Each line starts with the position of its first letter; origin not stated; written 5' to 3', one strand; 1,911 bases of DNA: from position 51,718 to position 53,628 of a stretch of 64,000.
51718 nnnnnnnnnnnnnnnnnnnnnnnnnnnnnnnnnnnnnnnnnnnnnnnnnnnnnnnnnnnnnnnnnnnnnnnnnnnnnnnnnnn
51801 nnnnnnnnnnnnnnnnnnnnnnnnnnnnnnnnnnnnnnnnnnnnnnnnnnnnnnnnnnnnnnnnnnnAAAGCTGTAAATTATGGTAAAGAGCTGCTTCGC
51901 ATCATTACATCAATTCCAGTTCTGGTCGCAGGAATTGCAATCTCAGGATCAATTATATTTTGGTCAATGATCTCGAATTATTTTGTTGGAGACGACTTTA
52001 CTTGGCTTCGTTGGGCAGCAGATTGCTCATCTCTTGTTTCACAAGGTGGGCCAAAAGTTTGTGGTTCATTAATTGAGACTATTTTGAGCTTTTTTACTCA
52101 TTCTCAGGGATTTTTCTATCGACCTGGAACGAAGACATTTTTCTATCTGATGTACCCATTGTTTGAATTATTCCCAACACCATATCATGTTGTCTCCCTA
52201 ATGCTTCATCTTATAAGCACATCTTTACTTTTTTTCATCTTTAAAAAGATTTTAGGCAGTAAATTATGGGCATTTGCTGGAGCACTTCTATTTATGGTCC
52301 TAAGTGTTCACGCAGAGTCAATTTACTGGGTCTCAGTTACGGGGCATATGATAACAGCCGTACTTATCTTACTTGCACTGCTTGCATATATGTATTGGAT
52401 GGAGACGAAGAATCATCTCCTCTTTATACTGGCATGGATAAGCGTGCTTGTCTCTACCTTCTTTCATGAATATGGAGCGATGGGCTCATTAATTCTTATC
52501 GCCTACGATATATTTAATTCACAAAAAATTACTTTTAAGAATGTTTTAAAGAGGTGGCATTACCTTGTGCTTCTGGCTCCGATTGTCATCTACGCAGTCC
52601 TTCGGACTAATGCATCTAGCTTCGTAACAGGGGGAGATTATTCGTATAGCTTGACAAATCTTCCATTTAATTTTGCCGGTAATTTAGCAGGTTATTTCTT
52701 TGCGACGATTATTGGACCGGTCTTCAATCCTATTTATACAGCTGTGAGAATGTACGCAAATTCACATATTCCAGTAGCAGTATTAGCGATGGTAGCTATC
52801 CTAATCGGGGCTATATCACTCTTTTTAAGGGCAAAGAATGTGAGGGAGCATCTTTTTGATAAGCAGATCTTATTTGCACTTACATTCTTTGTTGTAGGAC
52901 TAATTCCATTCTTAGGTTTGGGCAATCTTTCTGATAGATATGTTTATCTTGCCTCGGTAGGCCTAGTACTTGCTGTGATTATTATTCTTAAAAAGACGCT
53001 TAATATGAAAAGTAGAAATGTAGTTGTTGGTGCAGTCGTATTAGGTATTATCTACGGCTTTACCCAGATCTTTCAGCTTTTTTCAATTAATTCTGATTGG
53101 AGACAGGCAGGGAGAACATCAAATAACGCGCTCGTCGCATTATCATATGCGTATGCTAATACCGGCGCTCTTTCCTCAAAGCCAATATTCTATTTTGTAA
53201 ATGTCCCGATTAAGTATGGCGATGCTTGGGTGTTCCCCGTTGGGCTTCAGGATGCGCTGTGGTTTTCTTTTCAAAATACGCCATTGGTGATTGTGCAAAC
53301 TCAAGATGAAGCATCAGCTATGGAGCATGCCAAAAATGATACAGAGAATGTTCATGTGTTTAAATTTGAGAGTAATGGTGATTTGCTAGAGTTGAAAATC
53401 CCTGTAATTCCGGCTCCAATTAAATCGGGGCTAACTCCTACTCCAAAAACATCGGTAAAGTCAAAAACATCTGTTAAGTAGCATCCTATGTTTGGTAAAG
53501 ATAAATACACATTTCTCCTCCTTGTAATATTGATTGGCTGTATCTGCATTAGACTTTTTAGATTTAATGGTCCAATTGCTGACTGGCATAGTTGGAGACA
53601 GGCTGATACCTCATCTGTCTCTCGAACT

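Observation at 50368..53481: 1037-aa fusion of an O-antigen-ligase-like (Wzy_C) domain with a second GT-C-like domain; possible catalytic His-to-Asn change and a K/T/S-rich repeat tail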

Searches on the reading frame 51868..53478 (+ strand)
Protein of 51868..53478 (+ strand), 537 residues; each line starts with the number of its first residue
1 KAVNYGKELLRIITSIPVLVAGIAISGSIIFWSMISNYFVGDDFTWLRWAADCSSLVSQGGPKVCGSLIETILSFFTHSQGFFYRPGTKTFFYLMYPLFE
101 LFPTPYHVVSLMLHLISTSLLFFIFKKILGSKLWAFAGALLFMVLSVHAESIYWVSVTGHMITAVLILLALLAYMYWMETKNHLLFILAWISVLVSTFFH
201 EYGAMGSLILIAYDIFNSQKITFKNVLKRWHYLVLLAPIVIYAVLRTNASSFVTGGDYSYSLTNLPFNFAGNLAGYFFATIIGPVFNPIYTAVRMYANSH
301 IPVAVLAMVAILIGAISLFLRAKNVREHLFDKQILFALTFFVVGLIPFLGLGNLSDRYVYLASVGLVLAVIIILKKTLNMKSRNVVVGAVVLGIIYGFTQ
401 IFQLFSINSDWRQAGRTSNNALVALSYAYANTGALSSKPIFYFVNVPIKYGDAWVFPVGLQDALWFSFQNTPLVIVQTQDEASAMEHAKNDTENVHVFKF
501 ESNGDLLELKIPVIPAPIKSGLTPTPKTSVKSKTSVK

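Call 52: search_protein_representatives(protein=window:51868-53478:+)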
Query: 537 residues. Proteins with E-value up to 0.001 (for the whole library): 12224; up to 1e-10: 783; up to 1e-30: 87. The best 150 are listed.
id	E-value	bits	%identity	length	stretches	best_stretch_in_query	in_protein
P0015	3.6e-158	544.0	49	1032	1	1-526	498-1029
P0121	7.1e-103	361.5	39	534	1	2-517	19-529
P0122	2.1e-102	360.0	38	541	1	3-509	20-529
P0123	1.3e-100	354.1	39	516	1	10-486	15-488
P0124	1.4e-97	344.1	37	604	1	3-507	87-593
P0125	5.1e-94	332.3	38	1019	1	1-506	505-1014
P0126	2.5e-84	300.3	38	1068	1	4-511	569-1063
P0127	6.7e-82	292.3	37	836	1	7-508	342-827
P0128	1.1e-81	291.6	36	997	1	6-508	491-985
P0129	5.0e-80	286.1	36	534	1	23-489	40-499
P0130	2.1e-78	280.8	34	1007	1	10-508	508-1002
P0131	5.5e-78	279.4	35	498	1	15-510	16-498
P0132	5.3e-77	276.1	39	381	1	145-518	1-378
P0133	7.1e-72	259.2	36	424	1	95-512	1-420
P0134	1.0e-69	252.1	38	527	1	17-502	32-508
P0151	2.2e-58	214.7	33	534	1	1-508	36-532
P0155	1.2e-55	205.7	34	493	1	17-510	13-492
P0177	1.0e-42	163.0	33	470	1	25-463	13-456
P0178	1.0e-41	159.7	30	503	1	4-479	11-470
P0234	2.4e-22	95.8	28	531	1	74-528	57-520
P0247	4.8e-19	84.9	26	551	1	65-472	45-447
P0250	2.5e-18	82.5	24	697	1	62-399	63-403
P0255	4.8e-18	81.6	26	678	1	32-413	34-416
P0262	2.3e-17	79.3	26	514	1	82-503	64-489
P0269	5.0e-17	78.3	27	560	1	25-456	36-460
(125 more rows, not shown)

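Call 53: search_protein_families(library=pfam, proteins=[P0121, P0122, P0129, P0151, P0234, P0247, P0250, P0255, P0262, P0269], max_evalue=0.01)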
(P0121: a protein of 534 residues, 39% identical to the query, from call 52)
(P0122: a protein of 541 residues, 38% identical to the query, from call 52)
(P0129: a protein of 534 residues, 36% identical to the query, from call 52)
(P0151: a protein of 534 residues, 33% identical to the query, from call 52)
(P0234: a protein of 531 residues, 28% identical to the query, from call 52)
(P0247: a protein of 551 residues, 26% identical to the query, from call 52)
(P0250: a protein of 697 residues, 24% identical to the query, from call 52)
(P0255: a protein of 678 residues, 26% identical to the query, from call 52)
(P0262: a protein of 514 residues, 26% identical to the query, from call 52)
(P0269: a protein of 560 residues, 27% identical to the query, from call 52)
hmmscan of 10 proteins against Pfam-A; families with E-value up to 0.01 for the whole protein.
P0121 (534 aa): 0 families

P0122 (541 aa): 0 families

P0129 (534 aa): 0 families

P0151 (534 aa): 0 families

P0234 (531 aa): 0 families

P0247 (551 aa): 0 families

P0250 (697 aa): 18 families
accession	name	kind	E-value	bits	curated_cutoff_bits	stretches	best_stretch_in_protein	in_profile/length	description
PF00515.34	TPR_1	-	2.6e-59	195.2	27.8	6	463-496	1-34/34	Tetratricopeptide repeat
PF13414.12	TPR_11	-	1.7e-47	159.3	26.8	5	472-507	3-38/42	TPR repeat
PF07719.23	TPR_2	-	4.4e-45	148.5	27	6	463-495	1-33/34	Tetratricopeptide repeat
PF13181.12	TPR_8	-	1.2e-36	122.2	25.7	5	464-495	2-33/34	Tetratricopeptide repeat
PF13431.12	TPR_17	-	3e-25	86.8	24.4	3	557-586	5-34/34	Tetratricopeptide repeat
PF13432.12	TPR_16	-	3.3e-21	75.8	32.7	2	474-530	8-64/65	Tetratricopeptide repeat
PF13371.12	TPR_9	-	2.9e-18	66.1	35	2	573-635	3-65/73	Tetratricopeptide repeat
PF13424.12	TPR_12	-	1.1e-17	64.5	30.1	3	431-493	5-75/77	Tetratricopeptide repeat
PF14559.12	TPR_19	-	6.5e-13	49.2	25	1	544-585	4-45/68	Tetratricopeptide repeat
PF13174.12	TPR_6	-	7.1e-12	45.6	26.3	0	634-665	1-32/33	Tetratricopeptide repeat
PF25575.1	TPR_BSK1_C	-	2.9e-10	40.5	42.2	1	535-605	46-117/118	Serine/threonine-protein kinase BSK1-like, TPR repeats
PF13428.12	TPR_14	-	3.1e-10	40.1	23.5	0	463-504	1-42/44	Tetratricopeptide repeat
PF01239.28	PPTA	-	1e-05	25.4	29.5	0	411-440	1-30/32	Protein prenyltransferase alpha subunit repeat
PF10516.15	SHNi-TPR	-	0.00011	22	21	0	476-493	14-31/38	SHNi-TPR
PF24575.1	TPR_Slam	-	0.00059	20.7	35.2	0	460-498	44-82/104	Surface lipoprotein assembly modifier, N-terminal TPR repeats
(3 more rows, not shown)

P0255 (678 aa): 13 families
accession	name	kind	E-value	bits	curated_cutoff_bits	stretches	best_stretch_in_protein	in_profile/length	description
PF07719.23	TPR_2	-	1.4e-26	90.8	27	2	605-631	4-30/34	Tetratricopeptide repeat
PF00515.34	TPR_1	-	2.4e-26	90.9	27.8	3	606-627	5-26/34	Tetratricopeptide repeat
PF13371.12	TPR_9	-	2.4e-15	56.7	35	1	579-633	6-60/73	Tetratricopeptide repeat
PF13181.12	TPR_8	-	1e-14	53.8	25.7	0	573-600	6-33/34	Tetratricopeptide repeat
PF13431.12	TPR_17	-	2.8e-14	52.6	24.4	0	592-622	3-33/34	Tetratricopeptide repeat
PF13432.12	TPR_16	-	3.7e-12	46.9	32.7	0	608-658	3-53/65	Tetratricopeptide repeat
PF13174.12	TPR_6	-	2.8e-10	40.6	26.3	0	636-660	1-25/33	Tetratricopeptide repeat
PF13424.12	TPR_12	-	3.3e-10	40.4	30.1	0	501-526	4-29/77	Tetratricopeptide repeat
PF13414.12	TPR_11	-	4.1e-10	39.6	26.8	1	575-616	1-42/42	TPR repeat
PF14559.12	TPR_19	-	3.3e-07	31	25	0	480-521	5-46/68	Tetratricopeptide repeat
PF13428.12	TPR_14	-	7e-07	29.8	23.5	0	606-632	5-31/44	Tetratricopeptide repeat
PF12895.13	ANAPC3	-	5.6e-06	27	27.2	1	581-659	2-80/82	Anaphase-promoting complex, cyclosome, subunit 3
PF25062.1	ARM_TT21_N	-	0.0011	19.2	40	0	570-654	102-187/222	Tetratricopeptide repeat protein 21 N-terminal ARM repeat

P0262 (514 aa): 0 families

P0269 (560 aa): 1 family
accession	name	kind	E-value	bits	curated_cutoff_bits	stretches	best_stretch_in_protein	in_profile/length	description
PF13231.12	PMT_2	-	4.1e-06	27.5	26.1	1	97-224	11-134/160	Dolichyl-phosphate-mannose-protein mannosyltransferase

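Call 55: find_encoding_contigs(protein=P0121, flank=8000, max_places=3)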
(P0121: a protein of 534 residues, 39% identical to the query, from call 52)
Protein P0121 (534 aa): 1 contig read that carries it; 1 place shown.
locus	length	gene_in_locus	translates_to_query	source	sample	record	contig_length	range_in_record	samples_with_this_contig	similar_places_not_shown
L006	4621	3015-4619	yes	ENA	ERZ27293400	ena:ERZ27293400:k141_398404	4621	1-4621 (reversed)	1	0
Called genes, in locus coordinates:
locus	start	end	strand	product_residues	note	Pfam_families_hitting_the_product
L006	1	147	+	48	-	?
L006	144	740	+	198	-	PF25087:GMPPB_C (faint), PF25084:LbH_EIF2B (weak), PF00132:Hexapep, PF14602:Hexapep_2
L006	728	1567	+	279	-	PF00535:Glycos_transf_2, PF10111:Glyco_tranf_2_2, PF13641:Glyco_tranf_2_3, PF13632:Glyco_trans_2_3, PF02709:Glyco_transf_7C (weak)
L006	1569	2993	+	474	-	PF04932:Wzy_C (weak)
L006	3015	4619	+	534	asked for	?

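Call 61: find_encoding_contigs(protein=P0123, flank=8000, max_places=2)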
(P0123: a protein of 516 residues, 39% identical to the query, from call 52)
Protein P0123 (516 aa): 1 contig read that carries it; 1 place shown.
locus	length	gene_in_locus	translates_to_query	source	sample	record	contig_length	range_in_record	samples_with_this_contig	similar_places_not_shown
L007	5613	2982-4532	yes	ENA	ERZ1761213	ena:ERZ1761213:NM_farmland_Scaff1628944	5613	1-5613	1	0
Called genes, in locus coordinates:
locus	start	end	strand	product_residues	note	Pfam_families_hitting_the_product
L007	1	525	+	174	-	?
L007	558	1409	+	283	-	PF00535:Glycos_transf_2, PF10111:Glyco_tranf_2_2, PF13641:Glyco_tranf_2_3, PF13506:Glyco_transf_21 (weak), PF13632:Glyco_trans_2_3, PF02709:Glyco_transf_7C (weak)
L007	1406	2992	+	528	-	PF04932:Wzy_C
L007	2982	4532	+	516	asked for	-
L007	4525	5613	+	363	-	?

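Call 62: find_encoding_contigs(protein=P0131, flank=8000, max_places=2)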
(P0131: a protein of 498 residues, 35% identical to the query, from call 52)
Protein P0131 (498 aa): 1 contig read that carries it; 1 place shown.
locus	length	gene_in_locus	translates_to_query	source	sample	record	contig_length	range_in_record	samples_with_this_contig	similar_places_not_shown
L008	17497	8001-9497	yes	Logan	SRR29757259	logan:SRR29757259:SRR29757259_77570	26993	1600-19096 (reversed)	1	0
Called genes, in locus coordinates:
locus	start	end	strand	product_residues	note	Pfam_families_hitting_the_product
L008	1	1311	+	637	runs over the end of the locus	-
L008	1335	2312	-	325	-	PF02674:Colicin_V, PF00188:CAP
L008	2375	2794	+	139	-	PF05635:23S_rRNA_IVP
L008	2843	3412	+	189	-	PF13439:Glyco_transf_4 (faint)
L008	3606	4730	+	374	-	PF13439:Glyco_transf_4 (weak), PF20706:GT4-conflict, PF00534:Glycos_transf_1, PF13692:Glyco_trans_1_4, PF13524:Glyco_trans_1_2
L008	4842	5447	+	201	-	PF25087:GMPPB_C (faint), PF00132:Hexapep, PF14602:Hexapep_2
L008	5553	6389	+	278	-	PF00535:Glycos_transf_2, PF10111:Glyco_tranf_2_2 (faint), PF12804:NTP_transf_3 (weak), PF13641:Glyco_tranf_2_3, PF13506:Glyco_transf_21 (faint), PF13632:Glyco_trans_2_3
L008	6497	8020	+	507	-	PF04932:Wzy_C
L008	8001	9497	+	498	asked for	-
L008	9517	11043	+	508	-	PF13231:PMT_2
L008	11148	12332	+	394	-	PF13439:Glyco_transf_4, PF00534:Glycos_transf_1, PF13692:Glyco_trans_1_4, PF13524:Glyco_trans_1_2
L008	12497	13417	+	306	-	PF00535:Glycos_transf_2, PF10111:Glyco_tranf_2_2 (weak), PF13641:Glyco_tranf_2_3, PF13712:Glyco_tranf_2_5 (faint), PF13632:Glyco_trans_2_3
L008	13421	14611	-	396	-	-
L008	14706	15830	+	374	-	PF13439:Glyco_transf_4, PF00534:Glycos_transf_1, PF13692:Glyco_trans_1_4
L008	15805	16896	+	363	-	PF00534:Glycos_transf_1, PF13692:Glyco_trans_1_4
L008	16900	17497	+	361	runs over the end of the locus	PF00483:NTP_transferase, PF12804:NTP_transf_3 (weak), PF22640:ManC_GMP_beta-helix (weak)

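Call 85: find_encoding_contigs(protein=P0155, flank=6000, max_places=2)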
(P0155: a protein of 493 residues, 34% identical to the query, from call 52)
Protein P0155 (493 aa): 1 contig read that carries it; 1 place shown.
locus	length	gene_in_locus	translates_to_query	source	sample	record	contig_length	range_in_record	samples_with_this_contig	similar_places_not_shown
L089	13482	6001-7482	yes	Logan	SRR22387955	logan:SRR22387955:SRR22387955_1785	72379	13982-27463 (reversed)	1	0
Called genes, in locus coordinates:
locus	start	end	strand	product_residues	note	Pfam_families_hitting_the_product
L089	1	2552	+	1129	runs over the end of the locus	-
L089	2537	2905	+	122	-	-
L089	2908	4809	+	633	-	-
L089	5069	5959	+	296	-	PF00535:Glycos_transf_2, PF10111:Glyco_tranf_2_2, PF13641:Glyco_tranf_2_3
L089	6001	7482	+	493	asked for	-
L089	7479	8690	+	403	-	PF13439:Glyco_transf_4, PF00534:Glycos_transf_1 (weak), PF13692:Glyco_trans_1_4, PF13524:Glyco_trans_1_2 (weak)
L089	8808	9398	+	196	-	PF00702:Hydrolase (weak), PF08645:PNK3P (weak), PF13419:HAD_2 (weak), PF13242:Hydrolase_like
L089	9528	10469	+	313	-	PF00535:Glycos_transf_2, PF10111:Glyco_tranf_2_2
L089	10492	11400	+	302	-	PF00005:ABC_tran, PF13304:AAA_21 (faint)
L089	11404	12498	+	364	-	PF12698:ABC2_membrane_3, PF01061:ABC2_membrane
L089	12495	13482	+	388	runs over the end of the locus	PF12698:ABC2_membrane_3, PF12679:ABC2_membrane_2 (weak), PF01061:ABC2_membrane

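Call 86: find_encoding_contigs(protein=P0178, flank=6000, max_places=2)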
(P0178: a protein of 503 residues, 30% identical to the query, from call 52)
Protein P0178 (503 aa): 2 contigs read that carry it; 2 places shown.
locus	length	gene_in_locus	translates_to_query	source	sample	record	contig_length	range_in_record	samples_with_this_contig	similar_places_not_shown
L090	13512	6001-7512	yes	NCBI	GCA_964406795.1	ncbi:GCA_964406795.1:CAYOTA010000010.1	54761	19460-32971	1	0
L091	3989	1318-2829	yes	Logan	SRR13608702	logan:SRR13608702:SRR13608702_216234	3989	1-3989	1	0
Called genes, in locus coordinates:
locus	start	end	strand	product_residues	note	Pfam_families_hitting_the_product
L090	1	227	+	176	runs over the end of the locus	PF13439:Glyco_transf_4 (weak)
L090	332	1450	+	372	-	PF13439:Glyco_transf_4 (weak), PF20706:GT4-conflict (faint), PF00534:Glycos_transf_1, PF13692:Glyco_trans_1_4, PF13524:Glyco_trans_1_2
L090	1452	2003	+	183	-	PF25087:GMPPB_C (faint), PF00132:Hexapep, PF14602:Hexapep_2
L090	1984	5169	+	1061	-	-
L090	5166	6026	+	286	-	PF00535:Glycos_transf_2, PF10111:Glyco_tranf_2_2 (weak), PF13641:Glyco_tranf_2_3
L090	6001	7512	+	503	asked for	-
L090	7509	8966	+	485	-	PF13231:PMT_2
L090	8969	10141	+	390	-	PF13439:Glyco_transf_4, PF00534:Glycos_transf_1, PF13692:Glyco_trans_1_4, PF13524:Glyco_trans_1_2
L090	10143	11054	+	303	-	PF00535:Glycos_transf_2, PF13641:Glyco_tranf_2_3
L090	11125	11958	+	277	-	-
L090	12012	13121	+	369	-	PF13439:Glyco_transf_4, PF00534:Glycos_transf_1, PF13692:Glyco_trans_1_4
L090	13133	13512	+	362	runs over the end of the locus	PF00534:Glycos_transf_1, PF13692:Glyco_trans_1_4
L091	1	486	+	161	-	?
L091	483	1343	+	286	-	PF00535:Glycos_transf_2, PF10111:Glyco_tranf_2_2 (weak), PF13641:Glyco_tranf_2_3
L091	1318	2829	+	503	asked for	-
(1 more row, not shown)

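Call 87: find_encoding_contigs(protein=P0177, flank=6000, max_places=2)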
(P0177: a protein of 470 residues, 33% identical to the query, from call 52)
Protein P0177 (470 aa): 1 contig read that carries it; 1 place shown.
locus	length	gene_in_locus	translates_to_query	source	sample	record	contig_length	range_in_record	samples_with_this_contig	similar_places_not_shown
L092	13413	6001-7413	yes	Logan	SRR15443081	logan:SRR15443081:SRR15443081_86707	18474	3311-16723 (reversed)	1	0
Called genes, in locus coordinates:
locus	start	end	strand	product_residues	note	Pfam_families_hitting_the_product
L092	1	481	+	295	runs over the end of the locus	PF01323:DSBA, PF13098:Thioredoxin_2 (faint), PF13462:Thioredoxin_4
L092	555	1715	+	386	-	PF13439:Glyco_transf_4, PF00534:Glycos_transf_1, PF20706:GT4-conflict, PF13692:Glyco_trans_1_4, PF13524:Glyco_trans_1_2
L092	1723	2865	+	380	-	PF13439:Glyco_transf_4, PF20706:GT4-conflict, PF00534:Glycos_transf_1, PF13692:Glyco_trans_1_4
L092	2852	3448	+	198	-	PF25084:LbH_EIF2B (faint), PF25087:GMPPB_C (faint), PF00132:Hexapep, PF14602:Hexapep_2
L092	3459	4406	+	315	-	PF00535:Glycos_transf_2, PF13641:Glyco_tranf_2_3, PF13712:Glyco_tranf_2_5 (faint)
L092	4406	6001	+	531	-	-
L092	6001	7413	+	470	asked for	-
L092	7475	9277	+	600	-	PF13231:PMT_2, PF02366:PMT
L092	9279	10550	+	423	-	PF00534:Glycos_transf_1 (weak), PF13692:Glyco_trans_1_4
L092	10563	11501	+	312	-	PF00535:Glycos_transf_2, PF10111:Glyco_tranf_2_2 (faint), PF13641:Glyco_tranf_2_3, PF13632:Glyco_trans_2_3 (faint)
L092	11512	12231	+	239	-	PF00696:AA_kinase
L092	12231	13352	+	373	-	PF13439:Glyco_transf_4, PF00534:Glycos_transf_1, PF13692:Glyco_trans_1_4, PF20706:GT4-conflict (weak)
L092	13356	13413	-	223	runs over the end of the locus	-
